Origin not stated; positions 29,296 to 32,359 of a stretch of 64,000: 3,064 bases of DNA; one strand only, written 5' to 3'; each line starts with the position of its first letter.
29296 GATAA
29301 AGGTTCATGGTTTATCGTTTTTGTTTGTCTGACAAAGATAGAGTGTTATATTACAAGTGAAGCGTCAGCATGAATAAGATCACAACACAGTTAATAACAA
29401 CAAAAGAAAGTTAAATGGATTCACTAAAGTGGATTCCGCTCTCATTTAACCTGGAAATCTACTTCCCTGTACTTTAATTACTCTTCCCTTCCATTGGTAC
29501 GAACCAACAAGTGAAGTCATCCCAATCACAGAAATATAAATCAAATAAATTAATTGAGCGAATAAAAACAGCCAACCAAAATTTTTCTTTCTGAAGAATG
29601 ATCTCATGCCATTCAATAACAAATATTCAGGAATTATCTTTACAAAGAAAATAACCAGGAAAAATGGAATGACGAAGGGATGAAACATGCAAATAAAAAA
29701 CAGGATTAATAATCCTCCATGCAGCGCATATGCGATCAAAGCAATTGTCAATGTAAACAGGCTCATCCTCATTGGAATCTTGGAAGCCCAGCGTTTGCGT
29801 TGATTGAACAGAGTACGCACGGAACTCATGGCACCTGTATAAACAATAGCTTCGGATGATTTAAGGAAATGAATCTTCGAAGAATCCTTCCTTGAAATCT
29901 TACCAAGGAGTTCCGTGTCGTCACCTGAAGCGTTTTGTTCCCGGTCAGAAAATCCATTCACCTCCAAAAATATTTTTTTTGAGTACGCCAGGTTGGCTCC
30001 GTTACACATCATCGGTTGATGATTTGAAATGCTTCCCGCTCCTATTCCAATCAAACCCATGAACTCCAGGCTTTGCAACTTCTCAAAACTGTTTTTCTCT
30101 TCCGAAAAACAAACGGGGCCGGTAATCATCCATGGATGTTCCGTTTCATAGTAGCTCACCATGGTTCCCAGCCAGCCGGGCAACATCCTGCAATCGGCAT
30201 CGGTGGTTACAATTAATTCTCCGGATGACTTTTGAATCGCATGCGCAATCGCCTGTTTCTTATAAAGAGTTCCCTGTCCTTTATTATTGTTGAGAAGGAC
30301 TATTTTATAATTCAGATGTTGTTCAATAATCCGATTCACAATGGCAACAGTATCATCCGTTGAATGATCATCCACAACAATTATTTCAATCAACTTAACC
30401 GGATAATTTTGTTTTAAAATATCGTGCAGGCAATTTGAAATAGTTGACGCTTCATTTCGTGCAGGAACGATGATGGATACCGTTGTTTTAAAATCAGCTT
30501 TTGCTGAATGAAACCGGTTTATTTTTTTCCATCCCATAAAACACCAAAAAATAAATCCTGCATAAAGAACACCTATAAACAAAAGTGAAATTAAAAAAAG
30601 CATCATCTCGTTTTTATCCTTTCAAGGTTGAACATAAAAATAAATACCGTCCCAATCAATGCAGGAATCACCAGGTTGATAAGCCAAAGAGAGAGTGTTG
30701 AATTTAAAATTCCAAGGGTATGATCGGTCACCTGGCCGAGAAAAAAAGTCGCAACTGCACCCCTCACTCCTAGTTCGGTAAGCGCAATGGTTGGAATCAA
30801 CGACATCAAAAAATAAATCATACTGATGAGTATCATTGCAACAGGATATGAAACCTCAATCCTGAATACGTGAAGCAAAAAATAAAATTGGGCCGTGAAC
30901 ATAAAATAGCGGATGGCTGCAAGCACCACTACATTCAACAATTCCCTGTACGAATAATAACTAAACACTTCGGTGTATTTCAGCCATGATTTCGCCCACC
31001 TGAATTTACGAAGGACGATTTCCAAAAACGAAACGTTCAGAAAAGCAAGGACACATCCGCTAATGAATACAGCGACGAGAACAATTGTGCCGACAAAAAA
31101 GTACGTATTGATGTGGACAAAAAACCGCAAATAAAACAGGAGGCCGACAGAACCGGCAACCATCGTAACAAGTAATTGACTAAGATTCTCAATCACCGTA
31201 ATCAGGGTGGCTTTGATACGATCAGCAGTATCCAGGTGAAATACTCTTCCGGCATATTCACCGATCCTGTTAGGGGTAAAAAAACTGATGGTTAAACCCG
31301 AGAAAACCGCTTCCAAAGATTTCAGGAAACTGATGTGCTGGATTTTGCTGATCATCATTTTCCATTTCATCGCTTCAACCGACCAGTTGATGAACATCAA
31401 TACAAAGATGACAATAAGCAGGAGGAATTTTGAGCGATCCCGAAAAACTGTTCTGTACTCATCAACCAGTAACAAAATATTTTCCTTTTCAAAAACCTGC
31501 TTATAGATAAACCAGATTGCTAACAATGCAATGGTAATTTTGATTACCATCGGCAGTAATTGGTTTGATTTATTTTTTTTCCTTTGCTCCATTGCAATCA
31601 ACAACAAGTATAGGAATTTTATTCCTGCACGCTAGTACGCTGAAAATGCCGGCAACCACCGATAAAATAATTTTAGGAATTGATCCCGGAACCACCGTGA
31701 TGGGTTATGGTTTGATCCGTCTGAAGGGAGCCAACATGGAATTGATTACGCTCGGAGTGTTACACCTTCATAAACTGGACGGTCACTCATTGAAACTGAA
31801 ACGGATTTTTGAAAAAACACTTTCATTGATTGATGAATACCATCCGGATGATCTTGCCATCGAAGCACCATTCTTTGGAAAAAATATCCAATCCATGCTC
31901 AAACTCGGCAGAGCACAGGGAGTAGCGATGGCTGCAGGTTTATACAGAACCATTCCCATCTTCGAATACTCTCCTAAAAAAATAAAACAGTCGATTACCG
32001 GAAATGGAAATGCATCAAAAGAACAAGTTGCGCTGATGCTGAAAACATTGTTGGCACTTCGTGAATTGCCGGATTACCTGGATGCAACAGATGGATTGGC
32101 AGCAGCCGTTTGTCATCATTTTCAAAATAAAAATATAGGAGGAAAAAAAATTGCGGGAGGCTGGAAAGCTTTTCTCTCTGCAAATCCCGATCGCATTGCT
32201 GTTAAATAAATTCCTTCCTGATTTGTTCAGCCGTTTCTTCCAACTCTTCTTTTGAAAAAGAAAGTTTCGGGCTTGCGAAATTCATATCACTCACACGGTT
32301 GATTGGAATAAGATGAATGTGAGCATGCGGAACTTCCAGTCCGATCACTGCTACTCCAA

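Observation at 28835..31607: Synthase-type operon: flippase-like membrane protein, processive GT2 (QxxRW), then a Cys/His/Met-rich small membrane protein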

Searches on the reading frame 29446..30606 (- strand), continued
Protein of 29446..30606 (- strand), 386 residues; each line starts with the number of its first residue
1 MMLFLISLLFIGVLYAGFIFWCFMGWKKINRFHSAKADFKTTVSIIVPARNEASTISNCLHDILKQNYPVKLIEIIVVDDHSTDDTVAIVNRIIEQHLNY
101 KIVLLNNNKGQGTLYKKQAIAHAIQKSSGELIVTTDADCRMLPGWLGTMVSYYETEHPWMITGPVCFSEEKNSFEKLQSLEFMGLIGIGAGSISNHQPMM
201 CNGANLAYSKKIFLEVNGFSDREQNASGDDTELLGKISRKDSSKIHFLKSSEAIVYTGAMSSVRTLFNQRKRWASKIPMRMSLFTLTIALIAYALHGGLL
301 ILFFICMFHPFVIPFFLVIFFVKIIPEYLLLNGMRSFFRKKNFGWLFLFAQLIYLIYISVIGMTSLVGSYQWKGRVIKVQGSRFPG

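Call 57: predict_structure(alignment_id=A3)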
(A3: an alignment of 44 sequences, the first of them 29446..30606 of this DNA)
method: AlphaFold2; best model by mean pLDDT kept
length: 386 residues; sequences in the alignment: 44
mean_pLDDT: 90.6   pTM: 0.89
mean pLDDT of the five models: 90.6, 89.8, 89.8, 89.4, 89.0
residues with pLDDT >= 90: 289; 70-90: 67; 50-70: 20; < 50: 10
segments of 3 or more residues with pLDDT < 50: 383-386
pLDDT, mean of each block of 10 residues (from residue 1): 96 98 98 86 95 95 96 94 91 96 78 64 92 96 97 97 96 95 96 95 93 89 56 91 97 96 92 79 89 97 96 97 98 96 91 94 87 77 46
secondary structure, 60 per line:
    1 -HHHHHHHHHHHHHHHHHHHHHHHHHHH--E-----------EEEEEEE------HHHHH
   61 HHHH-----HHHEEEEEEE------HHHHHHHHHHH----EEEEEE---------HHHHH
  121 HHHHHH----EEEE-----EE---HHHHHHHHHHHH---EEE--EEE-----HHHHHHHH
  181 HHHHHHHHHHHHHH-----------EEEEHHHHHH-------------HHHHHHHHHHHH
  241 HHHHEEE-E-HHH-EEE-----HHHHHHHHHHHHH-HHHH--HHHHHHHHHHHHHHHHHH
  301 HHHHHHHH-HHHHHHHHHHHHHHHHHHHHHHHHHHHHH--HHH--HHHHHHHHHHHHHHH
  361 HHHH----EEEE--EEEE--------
elements in order: H2-28 E43-49 H56-64 E73-79 H86-96 E101-106 H116-126 E131-134 H145-156 E160-162 E165-167 H173-194 E206-209 H210-215 H229-244 E245-247 E255-257 H263-275 H277-280 H283-308 H310-338 H346-364 E369-372 E375-378

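Call 61: fold_search(model_id=the predicted structure, library=pdb)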
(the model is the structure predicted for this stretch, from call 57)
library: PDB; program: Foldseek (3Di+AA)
matches with E <= 10: 1171; with E <= 0.001: 379
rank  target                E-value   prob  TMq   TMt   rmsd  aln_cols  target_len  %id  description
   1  6yv7_B                1.2e-13  1.00  0.58  0.64   8.1       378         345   18  Mannosyltransferase PcManGT from Pyrobaculum calidifontis (released 2020-07-22)
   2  6yv7_A                1.3e-13  1.00  0.59  0.65   8.2       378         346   18  Mannosyltransferase PcManGT from Pyrobaculum calidifontis (released 2020-07-22)
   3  8sne_A                2.4e-13  1.00  0.60  0.49   9.3       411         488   14  Chlorella virus Hyaluronan Synthase bound to GlcA extended GlcNAc primer and UDP (released 2024-05-01)
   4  9yq5_A                2.5e-13  1.00  0.60  0.48   9.4       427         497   15  Chlorella virus hyaluronan synthase bound to an inserted UDP-GlcA (released 2025-12-10)
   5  8smn_A                3.4e-13  1.00  0.56  0.43  11.2       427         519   14  Xenopus laevis hyaluronan synthase 1, nascent HA polymer bound state (released 2024-05-01)
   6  8bz7_C                8.6e-13  1.00  0.47  0.32  11.7       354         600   16  Crystal structure of the L. monocytogenes RmlT in complex with TDP-rhamnose (released 2023-12-27)
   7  7sp8_A                1.2e-12  1.00  0.59  0.47   9.2       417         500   15  Chlorella virus Hyaluronan Synthase bound to UDP-GlcNAc (released 2022-04-06)
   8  9yq2_A                1.3e-12  1.00  0.61  0.49   9.0       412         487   16  Chlorella virus hyaluronan synthase bound to DDM (released 2025-12-10)
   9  8smp_A                1.3e-12  1.00  0.64  0.49   6.9       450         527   14  Xenopus laevis hyaluronan synthase 1, UDP-bound, gating loop inserted state (released 2024-05-01)
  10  8smm_A                1.6e-12  1.00  0.56  0.44  11.8       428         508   14  Xenopus laevis hyaluronan synthase 1 (released 2024-05-01)
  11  9b8v_E                1.7e-12  1.00  0.61  0.32   6.9       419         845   14  AlphaFold2 informed cryo-EM model of the E. coli cellulose synthase BcsAG3B6 complex (released 2025-02-19)
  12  7sp9_A                1.8e-12  1.00  0.60  0.48   9.5       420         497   14  Chlorella virus Hyaluronan Synthase in the GlcNAc-primed channel-closed state (released 2022-04-06)
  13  9yq4_A                2.9e-12  1.00  0.65  0.52   6.3       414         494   14  Chlorella virus hyaluronan synthase bound to a proofreading UDP-GlcA (released 2025-12-10)
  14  7sp7_A                3.8e-12  1.00  0.60  0.48   9.7       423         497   15  Chlorella virus hyaluronan synthase inhibited by UDP (released 2022-04-06)
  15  5ej1_A                4.0e-12  1.00  0.59  0.34  10.2       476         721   16  Pre-translocation state of bacterial cellulose synthase (released 2016-03-30)
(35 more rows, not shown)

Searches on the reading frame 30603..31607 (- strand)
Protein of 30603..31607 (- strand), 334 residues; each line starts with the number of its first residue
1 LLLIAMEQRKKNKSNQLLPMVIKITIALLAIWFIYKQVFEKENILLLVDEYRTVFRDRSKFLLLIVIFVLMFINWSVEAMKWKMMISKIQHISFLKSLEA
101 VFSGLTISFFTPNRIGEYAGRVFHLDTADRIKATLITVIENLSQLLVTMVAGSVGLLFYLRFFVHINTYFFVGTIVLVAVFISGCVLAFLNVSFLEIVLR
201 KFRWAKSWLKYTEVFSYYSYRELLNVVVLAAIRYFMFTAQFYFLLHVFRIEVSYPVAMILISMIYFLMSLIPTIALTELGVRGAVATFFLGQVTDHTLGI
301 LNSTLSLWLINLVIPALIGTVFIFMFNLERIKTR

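Call 3: search_protein_families(library=pfam, proteins=[window:30603-31607:-], max_evalue=0.1)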
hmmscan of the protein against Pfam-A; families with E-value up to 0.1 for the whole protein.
window:30603-31607:- (334 aa): 1 family
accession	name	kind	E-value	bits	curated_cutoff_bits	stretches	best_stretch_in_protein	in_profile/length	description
PF03706.18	LPG_synthase_TM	-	1.6e-14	54.6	33.4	1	20-292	1-275/302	Lysylphosphatidylglycerol synthase TM region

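Call 4: search_protein_families(library=ncbifam, proteins=[window:30603-31607:-], max_evalue=0.1)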
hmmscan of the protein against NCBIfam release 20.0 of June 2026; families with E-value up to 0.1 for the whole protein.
window:30603-31607:- (334 aa): 0 families

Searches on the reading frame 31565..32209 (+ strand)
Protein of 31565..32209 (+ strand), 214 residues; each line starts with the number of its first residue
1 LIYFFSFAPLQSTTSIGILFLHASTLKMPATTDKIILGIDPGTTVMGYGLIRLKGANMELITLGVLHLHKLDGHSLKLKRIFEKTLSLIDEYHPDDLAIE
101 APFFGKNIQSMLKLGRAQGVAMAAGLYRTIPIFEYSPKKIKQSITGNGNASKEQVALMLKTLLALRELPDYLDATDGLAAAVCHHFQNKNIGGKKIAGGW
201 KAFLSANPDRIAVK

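Call 35: search_protein_families(library=pfam, proteins=[window:31565-32209:+], max_evalue=0.00001)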
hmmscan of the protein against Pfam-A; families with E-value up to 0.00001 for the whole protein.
window:31565-32209:+ (214 aa): 1 family
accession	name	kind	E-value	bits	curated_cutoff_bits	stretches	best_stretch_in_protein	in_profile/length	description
PF02075.23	RuvC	-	1.5e-42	145.4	22.2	1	36-184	1-148/148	Crossover junction endodeoxyribonuclease RuvC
